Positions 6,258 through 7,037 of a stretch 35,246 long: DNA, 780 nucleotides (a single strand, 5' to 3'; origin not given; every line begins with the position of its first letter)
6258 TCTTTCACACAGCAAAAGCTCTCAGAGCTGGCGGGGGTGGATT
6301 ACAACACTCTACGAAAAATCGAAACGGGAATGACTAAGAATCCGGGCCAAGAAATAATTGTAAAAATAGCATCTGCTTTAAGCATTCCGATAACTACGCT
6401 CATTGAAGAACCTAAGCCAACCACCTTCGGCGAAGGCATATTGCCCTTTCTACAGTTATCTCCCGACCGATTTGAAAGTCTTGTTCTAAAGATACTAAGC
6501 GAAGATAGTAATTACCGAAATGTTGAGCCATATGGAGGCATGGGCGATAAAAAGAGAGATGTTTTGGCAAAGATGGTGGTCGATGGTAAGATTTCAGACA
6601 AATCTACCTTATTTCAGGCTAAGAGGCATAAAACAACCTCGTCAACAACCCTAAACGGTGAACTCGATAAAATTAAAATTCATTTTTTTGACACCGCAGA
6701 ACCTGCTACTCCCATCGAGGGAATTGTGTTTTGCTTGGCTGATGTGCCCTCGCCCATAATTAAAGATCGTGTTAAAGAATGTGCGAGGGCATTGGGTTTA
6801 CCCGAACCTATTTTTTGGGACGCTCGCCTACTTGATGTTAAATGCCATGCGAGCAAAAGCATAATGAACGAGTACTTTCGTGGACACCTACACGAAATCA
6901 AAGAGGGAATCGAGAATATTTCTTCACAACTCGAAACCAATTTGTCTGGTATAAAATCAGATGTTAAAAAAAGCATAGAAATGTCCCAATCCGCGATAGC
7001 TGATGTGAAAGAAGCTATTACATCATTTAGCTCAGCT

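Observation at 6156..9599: Monocistronic 1128-aa HTH + Mrr-like nuclease + TPR array + PIN-like protein next to tRNA-Glu: candidate single-gene conflict/defence system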

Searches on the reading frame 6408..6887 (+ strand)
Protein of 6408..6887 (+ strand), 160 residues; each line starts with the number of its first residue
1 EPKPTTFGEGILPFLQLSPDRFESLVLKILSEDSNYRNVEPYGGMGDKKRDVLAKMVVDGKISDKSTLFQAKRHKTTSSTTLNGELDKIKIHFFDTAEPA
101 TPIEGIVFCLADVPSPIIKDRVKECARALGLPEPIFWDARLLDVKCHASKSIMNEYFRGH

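Call 19: search_solved_structures(query=A3, max_evalue=10, show_alignments=3)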
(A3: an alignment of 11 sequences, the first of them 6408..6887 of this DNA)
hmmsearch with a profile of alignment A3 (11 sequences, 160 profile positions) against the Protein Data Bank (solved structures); distinct sequences matched with E-value up to 10: 0.

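Call 46: predict_structure(alignment_id=A3)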
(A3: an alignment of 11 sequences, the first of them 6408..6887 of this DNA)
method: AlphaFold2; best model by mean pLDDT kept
length: 160 residues; sequences in the alignment: 11
mean_pLDDT: 90.4   pTM: 0.86
mean pLDDT of the five models: 90.4, 88.6, 87.6, 87.4, 86.4
residues with pLDDT >= 90: 118; 70-90: 31; 50-70: 10; < 50: 1
segments of 3 or more residues with pLDDT < 50: none
pLDDT, mean of each block of 10 residues (from residue 1): 78 92 95 95 67 92 94 91 94 83 94 96 97 97 95 86
secondary structure, 60 per line:
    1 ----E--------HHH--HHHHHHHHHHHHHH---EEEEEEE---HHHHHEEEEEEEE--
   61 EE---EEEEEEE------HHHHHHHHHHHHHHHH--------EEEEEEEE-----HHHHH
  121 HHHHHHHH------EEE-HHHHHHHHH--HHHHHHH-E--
elements in order: H19-32 E36-42 H46-50 E51-58 E66-72 H79-94 E103-110 H116-128 E135-137 H139-147 H150-156

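Call 50: fold_search(model_id=the predicted structure, library=pdb)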
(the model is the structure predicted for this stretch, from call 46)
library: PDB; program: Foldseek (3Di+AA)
matches with E <= 10: 1128; with E <= 0.001: 1
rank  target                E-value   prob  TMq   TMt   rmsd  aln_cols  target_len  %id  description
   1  8dgf_A                4.5e-04  1.00  0.54  0.07   4.8       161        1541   14  Avs4 bound to phage PhiV-1 portal (released 2022-08-03)
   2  4f0q_D                1.0e-03  1.00  0.53  0.23   5.4       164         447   13  MspJI Restriction Endonuclease - P21 Form (released 2012-08-08)
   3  4f0p_C                1.2e-03  1.00  0.54  0.23   5.5       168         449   14  MspJI Restriction Endonuclease - P31 Form (released 2012-08-08)
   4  8dgf_B                1.2e-03  1.00  0.54  0.07   4.2       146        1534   14  Avs4 bound to phage PhiV-1 portal (released 2022-08-03)
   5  4oc8_A                1.2e-03  1.00  0.51  0.24   4.5       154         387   14  DNA modification-dependent restriction endonuclease AspBHI (released 2014-03-19)
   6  4f0p_B                1.6e-03  1.00  0.52  0.22   5.9       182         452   13  MspJI Restriction Endonuclease - P31 Form (released 2012-08-08)
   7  4f0p_A                5.0e-03  1.00  0.53  0.22   4.7       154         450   13  MspJI Restriction Endonuclease - P31 Form (released 2012-08-08)
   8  6wan_F                5.0e-03  0.98  0.46  0.22   7.3       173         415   13  Structure of Acinetobacter baumannii Cap4 SAVED/CARF-domain containing receptor with the cyclic trinucleotide 3'3'3'-c (released 2020-06-17)
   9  6wam_F                7.4e-03  0.97  0.46  0.21   7.3       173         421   14  Structure of Acinetobacter baumannii Cap4 SAVED/CARF-domain containing receptor (released 2020-06-17)
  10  8z4i_B                1.1e-02  0.98  0.36  0.17   8.2       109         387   15  crystal structure of Cdn1 in complex with cA3 (released 2026-02-04)
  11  6wam_B                1.1e-02  0.96  0.45  0.21   7.3       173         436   14  Structure of Acinetobacter baumannii Cap4 SAVED/CARF-domain containing receptor (released 2020-06-17)
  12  1fok_A                1.3e-02  0.95  0.47  0.17   8.8       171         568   10  STRUCTURE OF RESTRICTION ENDONUCLEASE FOKI BOUND TO DNA (released 1997-12-03)
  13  6vm6_E                1.3e-02  0.94  0.45  0.21   7.3       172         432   15  Structure of Acinetobacter baumannii Cap4 SAVED/CARF-domain containing receptor with the cyclic trinucleotide 2'3'3'-c (released 2020-06-17)
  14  6vm6_B                1.3e-02  0.82  0.37  0.16  14.6       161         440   16  Structure of Acinetobacter baumannii Cap4 SAVED/CARF-domain containing receptor with the cyclic trinucleotide 2'3'3'-c (released 2020-06-17)
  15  6xl1_A                1.6e-02  0.98  0.44  0.21   8.1       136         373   12  crystal structure of cA4-activated Card1(D294N) (released 2020-12-30)
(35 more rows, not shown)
